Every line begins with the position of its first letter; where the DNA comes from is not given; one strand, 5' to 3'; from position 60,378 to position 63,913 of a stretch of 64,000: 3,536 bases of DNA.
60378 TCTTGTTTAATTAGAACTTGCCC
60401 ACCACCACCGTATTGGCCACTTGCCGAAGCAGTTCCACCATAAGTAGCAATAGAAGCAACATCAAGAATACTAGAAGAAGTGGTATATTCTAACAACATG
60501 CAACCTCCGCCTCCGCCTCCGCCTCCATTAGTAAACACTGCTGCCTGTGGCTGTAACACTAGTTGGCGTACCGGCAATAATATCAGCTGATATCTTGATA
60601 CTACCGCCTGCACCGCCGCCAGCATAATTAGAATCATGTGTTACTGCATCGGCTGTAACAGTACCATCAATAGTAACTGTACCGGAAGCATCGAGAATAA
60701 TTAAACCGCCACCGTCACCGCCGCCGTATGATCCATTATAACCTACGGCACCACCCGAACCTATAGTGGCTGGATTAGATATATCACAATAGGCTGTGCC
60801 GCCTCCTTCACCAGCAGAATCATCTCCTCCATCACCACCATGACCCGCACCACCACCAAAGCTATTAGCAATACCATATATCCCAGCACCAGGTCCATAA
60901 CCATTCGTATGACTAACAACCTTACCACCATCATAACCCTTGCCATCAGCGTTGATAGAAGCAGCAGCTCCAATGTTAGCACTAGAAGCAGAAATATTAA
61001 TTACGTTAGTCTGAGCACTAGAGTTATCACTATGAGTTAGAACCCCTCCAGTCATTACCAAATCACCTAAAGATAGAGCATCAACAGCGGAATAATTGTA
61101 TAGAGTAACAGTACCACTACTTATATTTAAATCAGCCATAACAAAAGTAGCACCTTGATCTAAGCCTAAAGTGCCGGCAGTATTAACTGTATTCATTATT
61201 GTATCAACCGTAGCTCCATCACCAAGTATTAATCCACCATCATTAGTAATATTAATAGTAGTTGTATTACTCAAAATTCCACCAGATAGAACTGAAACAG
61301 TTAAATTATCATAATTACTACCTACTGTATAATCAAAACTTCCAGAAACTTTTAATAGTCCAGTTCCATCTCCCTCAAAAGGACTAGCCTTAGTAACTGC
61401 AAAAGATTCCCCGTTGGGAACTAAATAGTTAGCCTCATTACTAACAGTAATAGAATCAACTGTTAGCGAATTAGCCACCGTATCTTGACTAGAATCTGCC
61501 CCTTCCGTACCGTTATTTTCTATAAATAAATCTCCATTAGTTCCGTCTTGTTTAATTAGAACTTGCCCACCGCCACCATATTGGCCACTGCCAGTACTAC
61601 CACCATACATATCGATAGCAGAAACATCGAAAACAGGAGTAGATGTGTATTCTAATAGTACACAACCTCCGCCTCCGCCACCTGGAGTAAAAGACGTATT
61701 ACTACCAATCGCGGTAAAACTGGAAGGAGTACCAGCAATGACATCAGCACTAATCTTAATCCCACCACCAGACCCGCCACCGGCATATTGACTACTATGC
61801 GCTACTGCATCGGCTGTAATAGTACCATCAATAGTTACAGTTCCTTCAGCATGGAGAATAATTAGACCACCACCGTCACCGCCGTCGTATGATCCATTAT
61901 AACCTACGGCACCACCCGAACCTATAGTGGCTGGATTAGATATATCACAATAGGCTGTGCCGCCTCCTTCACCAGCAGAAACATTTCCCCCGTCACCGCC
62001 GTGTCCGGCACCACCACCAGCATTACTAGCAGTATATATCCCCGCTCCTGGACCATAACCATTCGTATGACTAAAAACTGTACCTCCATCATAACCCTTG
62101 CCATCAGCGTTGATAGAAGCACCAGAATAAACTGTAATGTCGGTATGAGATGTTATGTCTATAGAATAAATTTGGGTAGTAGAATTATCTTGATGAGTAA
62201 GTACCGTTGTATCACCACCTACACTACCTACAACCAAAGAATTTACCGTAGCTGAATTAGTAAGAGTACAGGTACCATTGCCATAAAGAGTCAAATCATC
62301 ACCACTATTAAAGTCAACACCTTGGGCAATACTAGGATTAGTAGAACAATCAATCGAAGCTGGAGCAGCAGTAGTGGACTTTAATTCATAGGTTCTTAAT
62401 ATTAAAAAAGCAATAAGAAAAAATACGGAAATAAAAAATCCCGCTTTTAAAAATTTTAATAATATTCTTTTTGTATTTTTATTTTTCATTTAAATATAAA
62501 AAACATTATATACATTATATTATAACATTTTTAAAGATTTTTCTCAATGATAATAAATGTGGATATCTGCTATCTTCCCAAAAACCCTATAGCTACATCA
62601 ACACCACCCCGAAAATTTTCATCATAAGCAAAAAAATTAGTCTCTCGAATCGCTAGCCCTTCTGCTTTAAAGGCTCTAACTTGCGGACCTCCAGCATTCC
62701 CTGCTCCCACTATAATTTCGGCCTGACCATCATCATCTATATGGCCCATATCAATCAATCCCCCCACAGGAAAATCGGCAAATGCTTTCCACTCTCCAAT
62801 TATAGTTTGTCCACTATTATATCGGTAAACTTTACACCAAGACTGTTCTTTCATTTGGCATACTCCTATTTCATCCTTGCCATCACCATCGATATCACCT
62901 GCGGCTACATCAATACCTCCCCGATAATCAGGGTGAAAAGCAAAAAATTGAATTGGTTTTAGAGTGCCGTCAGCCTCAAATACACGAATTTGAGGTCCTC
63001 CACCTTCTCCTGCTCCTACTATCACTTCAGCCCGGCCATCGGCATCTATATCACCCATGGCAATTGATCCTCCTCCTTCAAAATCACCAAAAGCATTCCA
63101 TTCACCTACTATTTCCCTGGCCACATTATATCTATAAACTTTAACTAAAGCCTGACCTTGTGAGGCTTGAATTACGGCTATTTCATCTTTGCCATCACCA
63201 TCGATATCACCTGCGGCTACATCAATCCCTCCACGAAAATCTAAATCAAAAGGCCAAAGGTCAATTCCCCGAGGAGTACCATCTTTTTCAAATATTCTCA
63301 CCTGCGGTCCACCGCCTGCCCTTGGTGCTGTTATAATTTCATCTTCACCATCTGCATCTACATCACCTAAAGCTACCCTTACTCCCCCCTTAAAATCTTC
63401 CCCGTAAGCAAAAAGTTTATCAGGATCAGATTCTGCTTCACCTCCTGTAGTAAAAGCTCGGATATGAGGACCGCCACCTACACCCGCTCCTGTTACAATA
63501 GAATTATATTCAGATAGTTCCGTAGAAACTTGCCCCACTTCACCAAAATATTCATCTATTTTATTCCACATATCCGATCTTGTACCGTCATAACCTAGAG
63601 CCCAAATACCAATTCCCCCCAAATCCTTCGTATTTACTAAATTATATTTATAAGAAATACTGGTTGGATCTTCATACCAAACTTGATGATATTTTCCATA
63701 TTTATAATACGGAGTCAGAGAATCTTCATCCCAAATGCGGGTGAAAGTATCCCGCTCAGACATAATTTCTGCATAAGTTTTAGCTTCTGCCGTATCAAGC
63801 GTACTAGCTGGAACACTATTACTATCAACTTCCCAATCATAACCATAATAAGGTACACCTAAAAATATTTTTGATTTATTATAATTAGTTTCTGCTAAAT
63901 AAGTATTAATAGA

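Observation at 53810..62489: Giant surface-protein gene interrupted by a frameshift exactly at the junction of near-identical 1.16-kb tandem repeats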

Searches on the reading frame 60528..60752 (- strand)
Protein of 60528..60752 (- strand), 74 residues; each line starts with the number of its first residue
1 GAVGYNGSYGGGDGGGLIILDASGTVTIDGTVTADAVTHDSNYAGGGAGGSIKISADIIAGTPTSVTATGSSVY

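Call 75: find_encoding_contigs(protein=window:60528-60752:-, flank=5000, max_places=5)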
Protein window:60528-60752:- (74 aa): no gene with exactly this product is on record in the collection.

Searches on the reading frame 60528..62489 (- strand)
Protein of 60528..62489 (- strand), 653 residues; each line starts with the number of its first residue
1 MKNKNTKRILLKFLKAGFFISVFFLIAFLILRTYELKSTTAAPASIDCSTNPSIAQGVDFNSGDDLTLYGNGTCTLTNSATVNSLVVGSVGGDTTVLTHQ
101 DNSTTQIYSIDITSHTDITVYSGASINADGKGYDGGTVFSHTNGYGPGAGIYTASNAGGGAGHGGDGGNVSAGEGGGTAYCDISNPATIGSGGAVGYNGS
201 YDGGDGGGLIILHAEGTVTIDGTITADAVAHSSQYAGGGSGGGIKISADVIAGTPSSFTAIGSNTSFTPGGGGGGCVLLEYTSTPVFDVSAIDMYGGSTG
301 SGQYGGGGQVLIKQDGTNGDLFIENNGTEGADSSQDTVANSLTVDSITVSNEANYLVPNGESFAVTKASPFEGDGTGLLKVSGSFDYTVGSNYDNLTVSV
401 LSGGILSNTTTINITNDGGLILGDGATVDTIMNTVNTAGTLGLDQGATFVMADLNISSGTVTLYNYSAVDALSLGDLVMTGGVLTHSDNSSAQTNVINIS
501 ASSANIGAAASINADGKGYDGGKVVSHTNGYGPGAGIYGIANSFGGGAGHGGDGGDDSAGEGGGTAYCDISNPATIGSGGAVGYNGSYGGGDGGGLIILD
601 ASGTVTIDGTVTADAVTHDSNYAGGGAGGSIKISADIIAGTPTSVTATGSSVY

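Call 11: search_protein_families(library=pfam, proteins=[window:60528-62489:-], max_evalue=0.01)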
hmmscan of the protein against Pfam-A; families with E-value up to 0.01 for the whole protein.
window:60528-62489:- (653 aa): 0 families

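Call 12: find_encoding_contigs(protein=window:60528-62489:-, flank=10000)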
Protein window:60528-62489:- (653 aa): no gene with exactly this product is on record in the collection.

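Call 32: search_protein_families(library=ncbifam, proteins=[window:60528-62489:-], max_evalue=0.1)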
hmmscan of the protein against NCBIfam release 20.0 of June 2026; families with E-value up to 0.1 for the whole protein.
window:60528-62489:- (653 aa): 0 families

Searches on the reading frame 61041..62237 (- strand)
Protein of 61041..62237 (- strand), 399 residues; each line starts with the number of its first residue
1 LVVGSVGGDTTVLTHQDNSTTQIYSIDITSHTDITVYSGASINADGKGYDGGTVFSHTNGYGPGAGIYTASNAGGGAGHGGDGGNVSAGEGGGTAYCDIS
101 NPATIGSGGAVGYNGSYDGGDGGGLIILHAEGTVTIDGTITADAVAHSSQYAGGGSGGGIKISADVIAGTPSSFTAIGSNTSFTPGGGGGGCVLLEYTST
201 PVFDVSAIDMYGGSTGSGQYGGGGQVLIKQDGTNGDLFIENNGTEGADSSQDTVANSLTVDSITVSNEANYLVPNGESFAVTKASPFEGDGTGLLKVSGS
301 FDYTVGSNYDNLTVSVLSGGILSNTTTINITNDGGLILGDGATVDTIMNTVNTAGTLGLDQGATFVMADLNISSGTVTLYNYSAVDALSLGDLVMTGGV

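Call 31: search_protein_families(library=pfam, proteins=[window:61041-62237:-], max_evalue=10)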
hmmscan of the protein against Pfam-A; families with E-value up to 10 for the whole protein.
window:61041-62237:- (399 aa): 0 families

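Call 36: predict_structure(alignment_id=A2)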
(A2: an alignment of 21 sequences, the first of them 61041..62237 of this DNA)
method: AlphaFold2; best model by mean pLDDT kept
length: 399 residues; sequences in the alignment: 21
mean_pLDDT: 88.0   pTM: 0.90
mean pLDDT of the five models: 88.0, 88.0, 87.5, 87.3, 86.4
residues with pLDDT >= 90: 233; 70-90: 136; 50-70: 29; < 50: 1
segments of 3 or more residues with pLDDT < 50: none
pLDDT, mean of each block of 10 residues (from residue 1): 71 85 89 91 94 82 80 67 58 82 90 79 95 94 85 91 95 94 80 93 85 84 94 93 85 83 92 94 85 93 88 94 94 94 95 97 95 96 90 95
secondary structure, 60 per line:
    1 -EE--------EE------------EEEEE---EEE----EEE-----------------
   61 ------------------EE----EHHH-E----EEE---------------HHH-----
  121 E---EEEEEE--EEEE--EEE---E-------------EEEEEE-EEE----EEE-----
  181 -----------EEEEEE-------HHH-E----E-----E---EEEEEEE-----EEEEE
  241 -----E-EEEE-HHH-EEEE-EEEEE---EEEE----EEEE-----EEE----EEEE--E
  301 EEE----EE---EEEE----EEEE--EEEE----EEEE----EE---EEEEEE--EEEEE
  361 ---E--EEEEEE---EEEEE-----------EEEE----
elements in order: E26-30 E34-36 E41-43 E95-97 E125-130 E133-136 E139-141 E159-164 E166-168 E173-175 E192-197 E224-230 E236-240 E248-251 E257-260 E262-266 E270-273 E278-281 E287-289 E294-297 E300-303 E313-316 E321-324 E327-330 E335-338 E348-353 E356-360 E367-372 E376-380 E392-395

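Call 38: fold_search(model_id=the predicted structure, library=pdb)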
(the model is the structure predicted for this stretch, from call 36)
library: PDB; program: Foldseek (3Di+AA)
matches with E <= 10: 135; with E <= 0.001: 0
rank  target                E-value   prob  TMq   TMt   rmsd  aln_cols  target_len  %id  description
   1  4q1q_A                3.4e-02  0.41  0.21  0.28  15.0       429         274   11  Crystal structure of TibC-catalyzed hyper-glycosylated TibA55-350 fragment (released 2014-09-17)
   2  7koh_D                5.8e-02  0.10  0.18  0.14  21.9       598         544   10  Crystal structure of antigen 43 from Escherichia coli EDL933 (released 2022-03-09)
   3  3uyu_B                1.0e-01  0.12  0.12  0.18  19.7       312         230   10  Structural basis for the antifreeze activity of an ice-binding protein (LeIBP) from Arctic yeast (released 2012-02-15)
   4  5nxk_A                1.0e-01  0.11  0.16  0.19  15.2       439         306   10  L. reuteri 53608 SRRP (released 2018-03-21)
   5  7koh_C                1.1e-01  0.07  0.17  0.14  21.7       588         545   11  Crystal structure of antigen 43 from Escherichia coli EDL933 (released 2022-03-09)
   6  5nxk_B                1.8e-01  0.08  0.15  0.18  16.1       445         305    9  L. reuteri 53608 SRRP (released 2018-03-21)
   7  5uyt_B                2.5e-01  0.07  0.16  0.15  21.8       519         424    9  Crystal structure of ice binding protein from an Antarctic bacterium Flavobacteriaceae (released 2017-10-25)
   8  6n2c_A                2.9e-01  0.25  0.21  0.20  10.4       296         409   14  The Crystal Structure of Caldicellulosiruptor hydrothermalis Tapirin C-terminal domain (released 2018-12-19)
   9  3uyv_A                3.2e-01  0.05  0.10  0.15  19.8       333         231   11  Crystal structure of a glycosylated ice-binding protein (LeIBP) from Arctic yeast (released 2012-02-29)
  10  3zpp                  3.7e-01  0.08  0.20  0.19  17.4       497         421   10  Structure of the Streptococcus pneumoniae surface protein and adhesin PfbA (released 2013-05-29)
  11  5nxk_C                4.8e-01  0.06  0.14  0.17  15.0       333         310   11  L. reuteri 53608 SRRP (released 2018-03-21)
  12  4kh3                  4.8e-01  0.04  0.16  0.14  18.7       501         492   12  Structure of a bacterial self-associating protein (released 2014-01-15)
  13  4mr0_A                5.3e-01  0.06  0.19  0.18  17.9       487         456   10  Crystal structure of PfbA, a surface adhesin of Streptococcus pneumoniae (released 2014-02-05)
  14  7koh_B                5.6e-01  0.03  0.14  0.11  20.0       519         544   11  Crystal structure of antigen 43 from Escherichia coli EDL933 (released 2022-03-09)
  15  6n2c_B                7.9e-01  0.09  0.16  0.16  13.4       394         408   10  The Crystal Structure of Caldicellulosiruptor hydrothermalis Tapirin C-terminal domain (released 2018-12-19)
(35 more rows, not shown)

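Call 46: fold_search(model_id=the predicted structure, library=viral)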
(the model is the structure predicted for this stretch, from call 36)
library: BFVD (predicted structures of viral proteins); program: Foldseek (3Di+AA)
matches with E <= 10: 370; with E <= 0.001: 4
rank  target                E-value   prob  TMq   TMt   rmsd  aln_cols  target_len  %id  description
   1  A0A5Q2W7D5            1.1e-04  0.99  0.24  0.18  12.1       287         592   20  (no name in the UniProt tables at hand)
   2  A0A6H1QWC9            2.5e-04  1.00  0.26  0.23  12.3       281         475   20  Uncharacterized protein (Fragment) [Ostreococcus mediterraneus virus 2]
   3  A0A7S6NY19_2          3.3e-04  1.00  0.26  0.12  13.7       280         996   20  PA14 domain-containing protein [Bathycoccus sp. RCC716 virus 1]
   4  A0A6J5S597            3.6e-04  0.99  0.24  0.26  16.9       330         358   17  Uncharacterized protein [uncultured Caudovirales phage]
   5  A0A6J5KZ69            5.1e-02  0.20  0.19  0.17  15.1       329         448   17  Uncharacterized protein [uncultured Caudovirales phage]
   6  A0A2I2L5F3            8.5e-02  0.20  0.17  0.10  13.1       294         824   13  Collagen-like protein [Orpheovirus IHUMI-LCC2]
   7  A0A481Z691            1.1e-01  0.20  0.23  0.19  15.4       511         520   10  Beta-helix protein [Pithovirus LCPAC202]
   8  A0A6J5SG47            1.5e-01  0.05  0.11  0.06  19.2       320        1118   13  Pectate lyase superfamily protein [uncultured Caudovirales phage]
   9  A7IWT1                1.8e-01  0.02  0.07  0.09  20.2       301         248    9  Uncharacterized protein b406L [Paramecium bursaria Chlorella virus NY2A]
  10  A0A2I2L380            2.0e-01  0.41  0.24  0.20  11.9       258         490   16  Collagen-like protein [Orpheovirus IHUMI-LCC2]
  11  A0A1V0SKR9            2.3e-01  0.14  0.24  0.09  16.0       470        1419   12  Collagen triple helix repeat motif-containing protein [Klosneuvirus KNV1]
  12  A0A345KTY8            2.5e-01  0.07  0.13  0.12  14.0       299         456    8  (no name in the UniProt tables at hand)
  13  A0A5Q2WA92            2.7e-01  0.05  0.17  0.08  17.2       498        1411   10  (no name in the UniProt tables at hand)
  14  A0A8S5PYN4            3.0e-01  0.16  0.21  0.10  29.6       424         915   11  YadA-like protein [Myoviridae sp. ct4tH12]
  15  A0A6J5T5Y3            3.1e-01  0.11  0.17  0.08  12.5       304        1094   10  Intramolecular chaperone auto-processing domain containing protein [uncultured Caudovirales phage]
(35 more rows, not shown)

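Call 49: search_solved_structures(query=A2, max_evalue=1)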
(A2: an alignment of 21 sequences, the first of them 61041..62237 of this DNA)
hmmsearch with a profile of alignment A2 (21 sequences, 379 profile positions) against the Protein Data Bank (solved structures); distinct sequences matched with E-value up to 1: 1.
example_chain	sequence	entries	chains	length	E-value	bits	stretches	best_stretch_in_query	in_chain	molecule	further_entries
6njl_I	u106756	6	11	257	0.03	16.8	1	166-275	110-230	11B8 scFv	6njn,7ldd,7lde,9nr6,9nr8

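Call 50: find_related_loci(query=A2, collection=metagenome_contigs, flank=6000)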
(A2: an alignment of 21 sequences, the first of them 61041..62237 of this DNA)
Query A2 (399 aa) in metagenome_contigs; peptide patterns used: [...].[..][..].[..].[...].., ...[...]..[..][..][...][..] (x = any residue, [..] = any of these).
600 stretches matched a pattern (row limit reached: there are more); 10 encode a relative of the query (tblastn E <= 1e-3); 10 distinct loci.
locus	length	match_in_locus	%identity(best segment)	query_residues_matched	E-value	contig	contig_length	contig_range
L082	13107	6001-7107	43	7-380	9e-44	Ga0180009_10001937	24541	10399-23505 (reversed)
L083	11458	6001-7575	35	9-281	5e-11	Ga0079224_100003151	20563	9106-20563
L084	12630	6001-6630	36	27-247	2e-10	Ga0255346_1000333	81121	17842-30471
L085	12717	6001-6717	36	25-269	1e-8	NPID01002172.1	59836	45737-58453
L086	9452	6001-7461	32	19-170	8e-8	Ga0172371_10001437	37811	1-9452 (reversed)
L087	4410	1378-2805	47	11-170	5e-7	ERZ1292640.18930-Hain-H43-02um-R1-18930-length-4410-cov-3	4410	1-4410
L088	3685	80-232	50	119-170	1e-6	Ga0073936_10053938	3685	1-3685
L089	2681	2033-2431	34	33-169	2e-6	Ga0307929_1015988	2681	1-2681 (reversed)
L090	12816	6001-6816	32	11-278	5e-6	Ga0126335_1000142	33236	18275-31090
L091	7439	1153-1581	33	128-288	2e-5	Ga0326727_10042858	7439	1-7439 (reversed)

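Call 66: search_protein_representatives(alignment_id=A2)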
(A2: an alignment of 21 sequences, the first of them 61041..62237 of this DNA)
Query: 21 sequences, 379 profile positions. Proteins with E-value up to 0.001 (for the whole library): 11850; up to 1e-10: 7877; up to 1e-30: 3746. The best 150 are listed.
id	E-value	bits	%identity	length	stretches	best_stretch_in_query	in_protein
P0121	0.0e+00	1703.3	-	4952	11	4-280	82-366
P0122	0.0e+00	1124.4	-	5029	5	2-379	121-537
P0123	0.0e+00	1089.5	-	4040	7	3-378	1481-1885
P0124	0.0e+00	1043.3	-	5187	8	3-375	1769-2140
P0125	0.0e+00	1013.2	-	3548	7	3-358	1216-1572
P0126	2.1e-297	1001.5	-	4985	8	4-364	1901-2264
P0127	1.0e-296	999.2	-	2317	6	3-334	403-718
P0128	6.5e-282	950.5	-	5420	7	3-249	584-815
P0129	1.0e-273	923.5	-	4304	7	1-354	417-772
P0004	1.4e-273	923.1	-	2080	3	3-378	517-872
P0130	1.6e-270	913.0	-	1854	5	3-365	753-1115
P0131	9.1e-267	900.7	-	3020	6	3-377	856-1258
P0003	3.2e-262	885.7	-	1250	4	2-376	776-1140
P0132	1.7e-257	870.2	-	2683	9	25-277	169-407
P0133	9.5e-253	854.5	-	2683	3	2-378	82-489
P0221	6.6e-174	595.0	-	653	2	2-378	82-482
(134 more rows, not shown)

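Call 72: find_encoding_contigs(protein=P0256, flank=2000, max_places=3)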
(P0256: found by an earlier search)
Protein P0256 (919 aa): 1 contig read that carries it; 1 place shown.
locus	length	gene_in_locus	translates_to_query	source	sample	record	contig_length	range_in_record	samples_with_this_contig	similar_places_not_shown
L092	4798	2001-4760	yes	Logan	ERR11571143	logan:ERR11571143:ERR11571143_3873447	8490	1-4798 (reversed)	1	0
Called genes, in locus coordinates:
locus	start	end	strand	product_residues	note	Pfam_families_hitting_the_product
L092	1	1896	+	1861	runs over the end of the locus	?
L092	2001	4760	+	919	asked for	PF02739:5_3_exonuc_N, PF01367:5_3_exonuc, PF01612:DNA_pol_A_exo1, PF22619:DNA_polI_exo1, PF00476:DNA_pol_A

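Call 73: find_encoding_contigs(protein=P0256, flank=10000, max_places=5)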
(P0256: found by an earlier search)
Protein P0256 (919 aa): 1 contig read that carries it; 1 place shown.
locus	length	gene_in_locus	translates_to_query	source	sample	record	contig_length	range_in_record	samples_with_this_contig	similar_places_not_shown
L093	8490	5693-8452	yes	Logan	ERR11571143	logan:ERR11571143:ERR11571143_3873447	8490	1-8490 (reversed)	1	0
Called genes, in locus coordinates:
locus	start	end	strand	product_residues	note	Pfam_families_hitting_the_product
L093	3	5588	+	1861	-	?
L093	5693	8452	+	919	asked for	PF02739:5_3_exonuc_N, PF01367:5_3_exonuc, PF01612:DNA_pol_A_exo1, PF22619:DNA_polI_exo1, PF00476:DNA_pol_A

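Call 79: list_cluster_members(proteins=[L093:3-5585:+, window:60531-60752:-, window:60374-60559:-, window:60374-60637:-, window:60374-60625:-, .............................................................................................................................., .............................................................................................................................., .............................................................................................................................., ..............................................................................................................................])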
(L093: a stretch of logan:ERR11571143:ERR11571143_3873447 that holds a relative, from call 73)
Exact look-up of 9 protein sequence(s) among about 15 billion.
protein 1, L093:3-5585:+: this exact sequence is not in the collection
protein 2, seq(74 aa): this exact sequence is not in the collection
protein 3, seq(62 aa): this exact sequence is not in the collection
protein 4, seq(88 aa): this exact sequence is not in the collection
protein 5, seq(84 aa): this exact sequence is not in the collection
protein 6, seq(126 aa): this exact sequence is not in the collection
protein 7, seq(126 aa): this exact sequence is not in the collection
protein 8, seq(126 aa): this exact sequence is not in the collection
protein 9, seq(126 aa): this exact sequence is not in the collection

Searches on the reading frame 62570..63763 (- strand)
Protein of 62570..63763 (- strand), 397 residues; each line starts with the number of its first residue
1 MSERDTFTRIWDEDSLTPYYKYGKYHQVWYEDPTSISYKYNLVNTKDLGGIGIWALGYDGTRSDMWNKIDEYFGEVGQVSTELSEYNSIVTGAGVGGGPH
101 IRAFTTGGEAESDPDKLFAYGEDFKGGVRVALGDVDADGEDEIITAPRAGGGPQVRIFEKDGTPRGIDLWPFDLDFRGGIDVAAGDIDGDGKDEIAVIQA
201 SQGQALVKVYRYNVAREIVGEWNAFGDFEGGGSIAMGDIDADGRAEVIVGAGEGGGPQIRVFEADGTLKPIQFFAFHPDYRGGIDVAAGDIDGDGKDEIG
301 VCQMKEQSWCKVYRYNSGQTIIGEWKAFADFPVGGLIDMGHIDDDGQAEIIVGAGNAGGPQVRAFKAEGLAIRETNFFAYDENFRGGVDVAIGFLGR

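Call 11: search_protein_families(library=pfam, proteins=[window:62570-63763:-], max_evalue=0.01)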
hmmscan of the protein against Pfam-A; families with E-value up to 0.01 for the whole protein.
window:62570-63763:- (397 aa): 6 families
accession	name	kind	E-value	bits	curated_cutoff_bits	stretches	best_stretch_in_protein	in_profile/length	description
PF13517.12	FG-GAP_3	-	2.7e-21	76.4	26.9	3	238-299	1-59/61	FG-GAP-like repeat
PF01839.29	FG-GAP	-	9.6e-18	64.1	22.1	2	231-255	2-26/37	FG-GAP repeat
PF00704.34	Glyco_hydro_18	-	2.5e-08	34.4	29.6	1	6-59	265-317/317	Glycosyl hydrolases family 18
PF14783.12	BBS2_Mid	-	9e-05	23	27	0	233-268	1-33/108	Ciliary BBSome complex subunit 2, middle region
PF16743.10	PliI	-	0.0027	17.8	27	0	182-204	62-84/123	Periplasmic lysozyme inhibitor of I-type lysozyme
PF25292.1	Beta-prop_CGLA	-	0.0067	16.4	26.8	0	166-199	18-51/316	Lambda-carrageenase beta-propeller domain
